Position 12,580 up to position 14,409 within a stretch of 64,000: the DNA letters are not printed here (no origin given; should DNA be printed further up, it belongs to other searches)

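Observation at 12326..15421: pnuC - NadR-type kinase domain - DUF4301 - arfB operon: DUF4301 as candidate missing nucleotidyltransferase of a nicotinamide-riboside salvage module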

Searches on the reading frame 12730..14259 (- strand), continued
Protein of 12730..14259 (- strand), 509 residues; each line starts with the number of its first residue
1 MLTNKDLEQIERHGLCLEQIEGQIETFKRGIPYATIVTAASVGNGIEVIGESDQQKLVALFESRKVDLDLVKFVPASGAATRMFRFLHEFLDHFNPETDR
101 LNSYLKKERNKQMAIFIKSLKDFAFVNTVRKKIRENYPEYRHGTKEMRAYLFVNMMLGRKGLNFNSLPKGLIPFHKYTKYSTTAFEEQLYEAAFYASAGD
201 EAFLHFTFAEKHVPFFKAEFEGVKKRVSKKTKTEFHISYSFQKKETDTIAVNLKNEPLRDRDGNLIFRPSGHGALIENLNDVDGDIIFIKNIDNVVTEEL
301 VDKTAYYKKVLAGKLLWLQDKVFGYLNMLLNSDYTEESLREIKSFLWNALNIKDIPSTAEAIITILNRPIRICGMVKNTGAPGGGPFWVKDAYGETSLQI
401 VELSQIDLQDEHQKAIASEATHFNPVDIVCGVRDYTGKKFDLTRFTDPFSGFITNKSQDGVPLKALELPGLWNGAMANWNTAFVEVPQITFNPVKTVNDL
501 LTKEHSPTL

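Call 61: search_protein_families(library=pfam, proteins=[window:12730-14259:-, P0060, P0079, P0094, P0224, P0303, P0283, P0343], max_evalue=10)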
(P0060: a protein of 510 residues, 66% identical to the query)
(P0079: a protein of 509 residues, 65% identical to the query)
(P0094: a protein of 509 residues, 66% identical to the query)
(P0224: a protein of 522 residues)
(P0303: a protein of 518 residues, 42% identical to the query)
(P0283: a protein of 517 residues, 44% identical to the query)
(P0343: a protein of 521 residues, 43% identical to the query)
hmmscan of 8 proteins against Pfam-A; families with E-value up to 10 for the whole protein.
window:12730-14259:- (509 aa): 4 families
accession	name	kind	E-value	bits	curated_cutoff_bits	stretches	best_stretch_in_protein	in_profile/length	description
PF14134.11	DUF4301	-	2e-201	670.7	27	1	3-505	1-506/507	Domain of unknown function (DUF4301)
PF01704.24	UDPGP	-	0.031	13.4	22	1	473-504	313-345/413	UTP--glucose-1-phosphate uridylyltransferase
PF05081.17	AcMNPV_P18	-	0.1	12.8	25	1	280-319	22-61/157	Autographa californica nuclear polyhedrosis virus (AcMNPV), P18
PF16671.10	ACD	-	0.14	10.9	27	1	43-97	320-373/386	Actin cross-linking domain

P0060 (510 aa): 2 families
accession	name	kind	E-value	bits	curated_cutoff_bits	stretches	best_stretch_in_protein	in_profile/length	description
PF14134.11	DUF4301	-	8.7e-202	671.9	27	1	5-507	2-507/507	Domain of unknown function (DUF4301)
PF01704.24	UDPGP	-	4.9e-08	32.5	22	2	223-298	116-201/413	UTP--glucose-1-phosphate uridylyltransferase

P0079 (509 aa): 2 families
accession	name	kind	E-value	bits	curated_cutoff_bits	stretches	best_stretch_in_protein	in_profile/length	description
PF14134.11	DUF4301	-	6.6e-201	669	27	1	3-506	1-507/507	Domain of unknown function (DUF4301)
PF01704.24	UDPGP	-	5e-06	25.9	22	2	397-504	241-345/413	UTP--glucose-1-phosphate uridylyltransferase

P0094 (509 aa): 2 families
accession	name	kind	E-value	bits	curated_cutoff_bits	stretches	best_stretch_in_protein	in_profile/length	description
PF14134.11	DUF4301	-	4.6e-197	656.3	27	1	5-506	2-507/507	Domain of unknown function (DUF4301)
PF01704.24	UDPGP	-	2.7e-06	26.8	22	2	393-504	237-345/413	UTP--glucose-1-phosphate uridylyltransferase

P0224 (522 aa): 2 families
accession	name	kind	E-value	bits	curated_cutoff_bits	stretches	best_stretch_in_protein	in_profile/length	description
PF14134.11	DUF4301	-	1.7e-172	575.3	27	1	5-514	2-506/507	Domain of unknown function (DUF4301)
PF10309.14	NCBP3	-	0.17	12.2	28.9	1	45-71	9-35/59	Nuclear cap-binding protein subunit 3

P0303 (518 aa): 4 families
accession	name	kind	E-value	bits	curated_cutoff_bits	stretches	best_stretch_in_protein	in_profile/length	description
PF14134.11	DUF4301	-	3.5e-225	749.1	27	1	4-516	2-507/507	Domain of unknown function (DUF4301)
PF02713.20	DUF220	-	0.0078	16.7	29.4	1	201-239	2-39/73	Domain of unknown function DUF220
PF00630.25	Filamin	-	0.1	13.9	26.9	1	196-259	29-87/93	Filamin/ABP280 repeat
PF14277.12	DUF4364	-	0.85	9.8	26.9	1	193-218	104-129/162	Domain of unknown function (DUF4364)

P0283 (517 aa): 1 family
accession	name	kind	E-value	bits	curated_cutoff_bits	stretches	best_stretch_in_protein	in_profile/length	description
PF14134.11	DUF4301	-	1.5e-224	747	27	1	4-516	2-507/507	Domain of unknown function (DUF4301)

P0343 (521 aa): 1 family
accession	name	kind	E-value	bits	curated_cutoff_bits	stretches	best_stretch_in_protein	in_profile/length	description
PF14134.11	DUF4301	-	4.2e-211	702.6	27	1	3-515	1-507/507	Domain of unknown function (DUF4301)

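Call 77: find_homologous_proteins(query=P0188, max_evalue=0.001)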
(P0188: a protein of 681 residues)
Query P0188 (681 aa): 7975 proteins with E <= 0.001 among 8000 candidates; the best 120 are listed.
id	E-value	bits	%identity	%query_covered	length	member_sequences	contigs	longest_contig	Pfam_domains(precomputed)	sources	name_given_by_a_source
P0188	0.0e+0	1537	100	100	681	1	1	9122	PF14134.12,PF13521.13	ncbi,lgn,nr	ncbi:MAG: DUF4301 family protein [Bacteroidota bacterium]|nr:DUF4301 family protein [Bacteroidota ba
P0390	1.0e-207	710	49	100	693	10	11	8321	PF14134.12,PF13521.13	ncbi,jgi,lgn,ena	-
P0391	6.8e-207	707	49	100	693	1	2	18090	PF14134.12,PF13521.13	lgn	-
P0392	2.7e-206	705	50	99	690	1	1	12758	PF14134.12,PF13521.13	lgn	-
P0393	2.8e-206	705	49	100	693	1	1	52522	PF14134.12,PF13521.13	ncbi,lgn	-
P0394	3.3e-206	705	49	100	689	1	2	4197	PF14134.12,PF13521.13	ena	-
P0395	1.3e-204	700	49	100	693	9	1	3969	PF14134.12,PF13521.13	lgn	-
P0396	3.9e-204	698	49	100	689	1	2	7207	PF14134.12,PF13521.13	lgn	-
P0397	7.4e-204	697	49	100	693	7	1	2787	PF14134.12,PF13521.13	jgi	-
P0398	7.9e-204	697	49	100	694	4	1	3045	PF14134.12,PF13521.13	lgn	-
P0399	6.8e-203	694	49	100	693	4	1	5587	PF14134.12,PF13521.13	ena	-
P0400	2.2e-202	692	49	100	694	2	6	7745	PF14134.12,PF16123.12,PF13521.13,PF00004.36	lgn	-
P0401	6.0e-201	688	48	100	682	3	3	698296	PF14134.12,PF13521.13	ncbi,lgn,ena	-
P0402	1.2e-200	687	49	100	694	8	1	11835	PF14134.12,PF13521.13,PF00004.36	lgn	-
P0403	8.3e-200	684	48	100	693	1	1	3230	PF14134.12,PF13521.13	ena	-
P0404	1.5e-199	683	48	100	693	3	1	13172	PF14134.12,PF13521.13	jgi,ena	-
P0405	1.5e-199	683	48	100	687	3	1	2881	PF14134.12,PF13521.13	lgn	-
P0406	2.6e-198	679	48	100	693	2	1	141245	PF14134.12,PF13521.13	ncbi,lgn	-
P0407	7.5e-198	678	48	100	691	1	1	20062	PF14134.12,PF13521.13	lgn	-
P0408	6.6e-197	674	47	100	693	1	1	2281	PF14134.12,PF13521.13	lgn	-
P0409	9.1e-193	661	46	100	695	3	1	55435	PF14134.12,PF13521.13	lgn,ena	-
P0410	2.2e-182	626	45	100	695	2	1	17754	PF14134.12,PF13521.13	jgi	-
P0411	6.8e-181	621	45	100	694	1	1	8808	PF14134.12,PF13521.13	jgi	-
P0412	8.8e-181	621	44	99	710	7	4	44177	PF14134.12,PF13521.13,PF00004.36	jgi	jgi:nicotinamide riboside kinase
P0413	8.0e-179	615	44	100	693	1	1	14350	PF14134.12,PF13521.13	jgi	-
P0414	9.1e-179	614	44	100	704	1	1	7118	PF14134.12,PF13521.13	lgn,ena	-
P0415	2.5e-178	613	42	100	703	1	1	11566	PF14134.12,PF13521.13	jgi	jgi:nicotinamide riboside kinase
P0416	3.2e-178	613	44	100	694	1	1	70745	PF14134.12,PF13521.13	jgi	-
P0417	3.3e-178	613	44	100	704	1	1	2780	PF14134.12,PF13521.13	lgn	-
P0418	4.6e-178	612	44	100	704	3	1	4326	PF14134.12,PF13521.13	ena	-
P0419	7.1e-178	611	45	99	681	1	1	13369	PF14134.12,PF13521.13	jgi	-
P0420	1.1e-177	611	44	100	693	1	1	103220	PF14134.12,PF13521.13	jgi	-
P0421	2.7e-177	610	45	100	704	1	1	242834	PF14134.12,PF13521.13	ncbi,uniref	ncbi:DUF4301 family protein [Flavobacterium sp. DGU38]|uniref:DUF4301 family protein n=1 Tax=Flavoba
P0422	4.3e-177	609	44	100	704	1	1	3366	PF14134.12,PF13521.13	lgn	-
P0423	4.5e-177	609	43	100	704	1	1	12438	PF14134.12,PF13521.13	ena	-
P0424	5.8e-177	608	43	100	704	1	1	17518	PF14134.12,PF13521.13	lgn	-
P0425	6.0e-177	608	44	100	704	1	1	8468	PF14134.12,PF13521.13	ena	-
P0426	1.9e-176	607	44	100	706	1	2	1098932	PF14134.12,PF13521.13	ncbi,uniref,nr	ncbi:DUF4301 family protein [Flavobacterium limi]|uniref:NAD metabolism ATPase/kinase n=1 Tax=Flavob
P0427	2.5e-176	606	44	100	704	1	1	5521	PF14134.12,PF13521.13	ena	-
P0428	2.5e-176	606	43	100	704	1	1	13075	PF14134.12,PF13521.13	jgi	-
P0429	2.6e-176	606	44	100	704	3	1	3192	PF14134.12,PF13521.13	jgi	jgi:nicotinamide riboside kinase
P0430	2.7e-176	606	44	100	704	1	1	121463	PF14134.12,PF13521.13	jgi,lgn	-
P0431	2.8e-176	606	43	100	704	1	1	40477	PF14134.12,PF13521.13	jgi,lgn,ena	-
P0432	3.0e-176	606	44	100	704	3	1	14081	PF14134.12,PF13521.13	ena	-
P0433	3.3e-176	606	44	100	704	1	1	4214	PF14134.12,PF13521.13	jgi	jgi:nicotinamide riboside kinase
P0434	3.3e-176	606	44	100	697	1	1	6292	PF14134.12,PF13521.13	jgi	-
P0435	4.2e-176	606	44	100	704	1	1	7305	PF14134.12,PF13521.13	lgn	-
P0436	5.3e-176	605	44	100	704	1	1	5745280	PF14134.12,PF13521.13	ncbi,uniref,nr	ncbi:DUF4301 family protein [Flavobacterium bizetiae]|uniref:DUF4301 family protein n=1 Tax=Flavobac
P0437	6.3e-176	605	44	100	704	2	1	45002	PF14134.12,PF13521.13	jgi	-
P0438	6.4e-176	605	44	100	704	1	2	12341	PF14134.12,PF13521.13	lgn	-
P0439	6.5e-176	605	44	100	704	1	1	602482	PF14134.12,PF13521.13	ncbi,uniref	ncbi:DUF4301 family protein [Flavobacterium bizetiae]|uniref:DUF4301 family protein n=1 Tax=Flavobac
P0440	7.1e-176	605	44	100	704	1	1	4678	PF14134.12,PF13521.13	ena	-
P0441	7.3e-176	605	43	100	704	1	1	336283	PF14134.12,PF13521.13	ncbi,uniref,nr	ncbi:DUF4301 family protein [Flavobacterium pectinovorum]|uniref:DUF4301 family protein n=1 Tax=Flav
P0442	7.9e-176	605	44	100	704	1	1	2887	PF14134.12,PF13521.13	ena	-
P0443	1.2e-175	604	43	100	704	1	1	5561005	PF14134.12,PF13521.13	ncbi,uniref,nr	ncbi:DUF4301 family protein [Flavobacterium sp. KACC 22763]|uniref:DUF4301 family protein n=1 Tax=Fl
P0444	1.3e-175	604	43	100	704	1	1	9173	PF14134.12,PF13521.13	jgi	jgi:nicotinamide riboside kinase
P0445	1.7e-175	604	44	100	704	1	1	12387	PF14134.12,PF13521.13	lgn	-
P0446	1.9e-175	603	44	100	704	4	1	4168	PF14134.12,PF13521.13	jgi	jgi:nicotinamide riboside kinase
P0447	2.4e-175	603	43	100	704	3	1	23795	PF14134.12,PF13521.13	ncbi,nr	ncbi:MAG: DUF4301 family protein [Flavobacterium micromati]|nr:DUF4301 family protein [Flavobacteriu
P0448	2.8e-175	603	44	100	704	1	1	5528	PF14134.12,PF13521.13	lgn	-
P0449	3.0e-175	603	44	100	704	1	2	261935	PF14134.12,PF13521.13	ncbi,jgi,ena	jgi:nicotinamide riboside kinase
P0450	3.2e-175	603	44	100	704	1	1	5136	PF14134.12,PF13521.13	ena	-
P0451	3.3e-175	603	44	100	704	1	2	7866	PF14134.12,PF13521.13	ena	-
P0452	3.6e-175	603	43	100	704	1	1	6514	PF14134.12,PF13521.13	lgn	-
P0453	3.9e-175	602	43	100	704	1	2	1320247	PF14134.12,PF13521.13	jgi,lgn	jgi:nicotinamide riboside kinase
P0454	4.9e-175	602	43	100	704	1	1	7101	PF14134.12,PF13521.13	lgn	-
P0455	5.3e-175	602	43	100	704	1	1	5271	PF14134.12,PF13521.13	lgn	-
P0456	6.2e-175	602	44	100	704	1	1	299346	PF14134.12,PF13521.13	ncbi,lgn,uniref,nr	ncbi:DUF4301 family protein [Flavobacterium sp. CSZ]|uniref:DUF4301 family protein n=1 Tax=Flavobact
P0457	7.4e-175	602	44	100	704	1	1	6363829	PF14134.12,PF13521.13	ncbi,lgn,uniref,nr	ncbi:DUF4301 family protein [Flavobacterium sp. SLB02]|uniref:DUF4301 family protein n=1 Tax=Flavoba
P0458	7.5e-175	602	43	100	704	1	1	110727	PF14134.12,PF13521.13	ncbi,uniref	ncbi:DUF4301 family protein [Flavobacterium sp. T12S277]|uniref:DUF4301 family protein n=1 Tax=Flavo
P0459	7.6e-175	601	43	100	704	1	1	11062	PF14134.12,PF13521.13,PF00004.36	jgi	jgi:nicotinamide riboside kinase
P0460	8.0e-175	601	44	100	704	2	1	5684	PF14134.12,PF13521.13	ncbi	ncbi:MAG: DUF4301 family protein [Flavobacterium sp.]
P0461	8.1e-175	601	44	100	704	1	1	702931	PF14134.12,PF13521.13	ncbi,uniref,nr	ncbi:DUF4301 family protein [Flavobacterium piscis]|uniref:Nicotinamide riboside kinase n=1 Tax=Flav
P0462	8.3e-175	601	43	100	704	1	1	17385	PF14134.12,PF13521.13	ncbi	-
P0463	8.5e-175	601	43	100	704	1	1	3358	PF14134.12,PF13521.13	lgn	-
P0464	9.4e-175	601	44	100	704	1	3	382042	PF14134.12,PF13521.13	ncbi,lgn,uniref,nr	ncbi:hypothetical protein FLA105534_00452 [Flavobacterium bizetiae]|uniref:NadR/Ttd14 AAA domain-con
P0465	1.0e-174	601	43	99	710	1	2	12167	PF14134.12,PF13521.13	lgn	-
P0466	1.2e-174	601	44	100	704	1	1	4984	PF14134.12,PF13521.13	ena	-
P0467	1.3e-174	601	44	100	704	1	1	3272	PF14134.12,PF13521.13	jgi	jgi:nicotinamide riboside kinase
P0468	1.4e-174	601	44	100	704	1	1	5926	PF14134.12,PF13521.13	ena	-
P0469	1.6e-174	600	44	100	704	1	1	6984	PF14134.12,PF13521.13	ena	-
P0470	1.6e-174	600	43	100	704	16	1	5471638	PF14134.12,PF13521.13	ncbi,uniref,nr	ncbi:DUF4301 family protein [Flavobacterium sp. B183]|uniref:DUF4301 family protein n=1 Tax=Flavobac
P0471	1.8e-174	600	44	100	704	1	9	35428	PF14134.12,PF13521.13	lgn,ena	-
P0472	2.0e-174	600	44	100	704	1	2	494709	PF14134.12,PF13521.13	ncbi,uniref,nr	ncbi:DUF4301 family protein [Flavobacterium psychroterrae]|uniref:DUF4301 family protein n=1 Tax=Fla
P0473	2.1e-174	600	43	100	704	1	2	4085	PF14134.12,PF13521.13,PF00004.36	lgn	-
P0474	2.3e-174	600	44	99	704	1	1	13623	PF14134.12,PF13521.13,PF00004.36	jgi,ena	-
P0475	2.6e-174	600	43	100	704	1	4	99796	PF14134.12,PF13521.13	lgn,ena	-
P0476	2.8e-174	600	44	100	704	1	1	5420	PF14134.12,PF13521.13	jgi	jgi:nicotinamide riboside kinase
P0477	2.9e-174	600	43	100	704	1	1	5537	PF14134.12,PF13521.13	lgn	-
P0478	2.9e-174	600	44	100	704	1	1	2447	PF14134.12,PF13521.13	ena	-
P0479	3.2e-174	599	44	99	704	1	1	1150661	PF14134.12,PF13521.13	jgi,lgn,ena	-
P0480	3.3e-174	599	43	100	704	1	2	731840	PF14134.12,PF13521.13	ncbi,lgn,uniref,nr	ncbi:DUF4301 family protein [Flavobacterium hercynium]|uniref:ATPase n=1 Tax=Flavobacterium hercyniu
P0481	3.4e-174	599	43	100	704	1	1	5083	PF14134.12,PF13521.13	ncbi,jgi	jgi:nicotinamide riboside kinase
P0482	3.7e-174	599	44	100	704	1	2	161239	PF14134.12,PF13521.13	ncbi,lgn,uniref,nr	ncbi:DUF4301 family protein [Flavobacterium chilense]|uniref:Nicotinamide-nucleotide adenylyltransfe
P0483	3.8e-174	599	44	100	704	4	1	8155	PF14134.12,PF13521.13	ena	-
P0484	4.0e-174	599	43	100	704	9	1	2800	PF14134.12,PF13521.13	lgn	-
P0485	4.3e-174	599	43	100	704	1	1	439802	PF14134.12,PF13521.13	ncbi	-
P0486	4.6e-174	599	43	100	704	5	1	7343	PF14134.12,PF13521.13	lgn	-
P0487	4.6e-174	599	43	100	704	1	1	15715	PF14134.12,PF13521.13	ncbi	-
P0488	5.2e-174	599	43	100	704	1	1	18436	PF14134.12,PF13521.13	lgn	-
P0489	5.8e-174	599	43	99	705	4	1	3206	PF14134.12,PF13521.13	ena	-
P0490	6.1e-174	599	43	100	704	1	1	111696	PF14134.12,PF13521.13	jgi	jgi:nicotinamide riboside kinase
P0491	6.1e-174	598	43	100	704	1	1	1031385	PF14134.12,PF13521.13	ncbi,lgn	-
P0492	6.2e-174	598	43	100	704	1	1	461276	PF14134.12,PF13521.13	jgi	jgi:nicotinamide riboside kinase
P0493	7.7e-174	598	44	100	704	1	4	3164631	PF14134.12,PF13521.13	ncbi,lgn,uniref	ncbi:DUF4301 family protein [Flavobacterium sp.]|uniref:DUF4301 family protein n=1 Tax=Flavobacteriu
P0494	7.7e-174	598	44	100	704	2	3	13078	PF14134.12,PF13521.13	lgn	-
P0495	8.0e-174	598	44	100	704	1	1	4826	PF14134.12,PF13521.13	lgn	-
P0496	8.1e-174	598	43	100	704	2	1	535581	PF14134.12,PF13521.13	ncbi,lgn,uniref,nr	ncbi:DUF4301 family protein [[Flexibacter] sp. ATCC 35103]|uniref:DUF4301 family protein n=1 Tax=[Fl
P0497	9.4e-174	598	44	100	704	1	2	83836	PF14134.12,PF13521.13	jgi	jgi:nicotinamide riboside kinase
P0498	1.1e-173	598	43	100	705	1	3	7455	PF14134.12,PF13521.13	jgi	jgi:nicotinamide riboside kinase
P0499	1.2e-173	598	43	100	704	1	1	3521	PF14134.12,PF13521.13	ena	-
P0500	1.2e-173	598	43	100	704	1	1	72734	PF14134.12,PF13521.13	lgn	-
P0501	1.3e-173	597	43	100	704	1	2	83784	PF14134.12,PF13521.13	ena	-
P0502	1.4e-173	597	43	100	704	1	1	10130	PF14134.12,PF13521.13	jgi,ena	-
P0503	1.4e-173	597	43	100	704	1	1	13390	PF14134.12,PF13521.13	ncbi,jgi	jgi:nicotinamide riboside kinase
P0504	1.4e-173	597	44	100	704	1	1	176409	PF14134.12,PF13521.13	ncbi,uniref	ncbi:DUF4301 family protein [Flavobacterium sp.]|uniref:DUF4301 family protein n=1 Tax=Flavobacteriu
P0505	1.5e-173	597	43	100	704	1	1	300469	PF14134.12,PF13521.13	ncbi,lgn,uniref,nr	ncbi:ATPase [Flavobacterium sp. MEB061]|uniref:DUF4301 family protein n=1 Tax=Flavobacterium sp. MEB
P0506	1.6e-173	597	43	100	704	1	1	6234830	PF14134.12,PF13521.13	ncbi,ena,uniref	ncbi:DUF4301 family protein [uncultured Flavobacterium sp.]|uniref:DUF4301 family protein n=1 Tax=un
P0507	1.7e-173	597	43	100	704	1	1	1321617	PF14134.12,PF13521.13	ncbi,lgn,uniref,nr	ncbi:DUF4301 family protein [Flavobacterium sp. S87F.05.LMB.W.Kidney.N]|uniref:DUF4301 family protei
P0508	1.7e-173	597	43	100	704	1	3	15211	PF14134.12,PF13521.13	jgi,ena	-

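Call 78: find_encoding_contigs(protein=P0401, flank=6000, max_places=1)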
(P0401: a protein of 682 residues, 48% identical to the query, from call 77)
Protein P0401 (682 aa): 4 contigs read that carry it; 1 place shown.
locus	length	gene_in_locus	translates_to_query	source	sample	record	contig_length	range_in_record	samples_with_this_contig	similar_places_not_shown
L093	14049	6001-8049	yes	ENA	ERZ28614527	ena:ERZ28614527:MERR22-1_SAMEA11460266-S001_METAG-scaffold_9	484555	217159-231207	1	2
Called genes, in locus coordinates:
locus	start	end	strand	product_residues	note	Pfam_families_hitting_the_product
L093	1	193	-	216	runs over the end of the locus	PF00588:SpoU_methylase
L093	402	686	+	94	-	PF14542:Acetyltransf_CG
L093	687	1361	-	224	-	PF10988:DUF2807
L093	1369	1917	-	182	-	-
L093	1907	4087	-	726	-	PF22896:OB_RNR_1st (faint), PF08206:OB_RNB, PF17876:CSD2 (weak), PF17849:OB_Dis3, PF17876:CSD2, PF00773:RNB, PF00575:S1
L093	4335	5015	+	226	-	PF00072:Response_reg, PF00486:Trans_reg_C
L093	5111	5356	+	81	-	-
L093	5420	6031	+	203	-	PF04973:NMN_transporter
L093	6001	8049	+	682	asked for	PF13521:AAA_28, PF14134:DUF4301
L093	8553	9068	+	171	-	PF13473:Cupredoxin_1 (weak), PF00127:Copper-bind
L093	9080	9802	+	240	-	PF04405:ScdA_N, PF01814:Hemerythrin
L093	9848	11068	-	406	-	-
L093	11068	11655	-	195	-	PF00027:cNMP_binding, PF13545:HTH_Crp_2, PF00325:Crp (weak)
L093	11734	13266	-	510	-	PF00890:FAD_binding_2, PF07992:Pyr_redox_2 (faint), PF02910:Succ_DH_flav_C (weak)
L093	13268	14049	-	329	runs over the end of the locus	PF02445:NadA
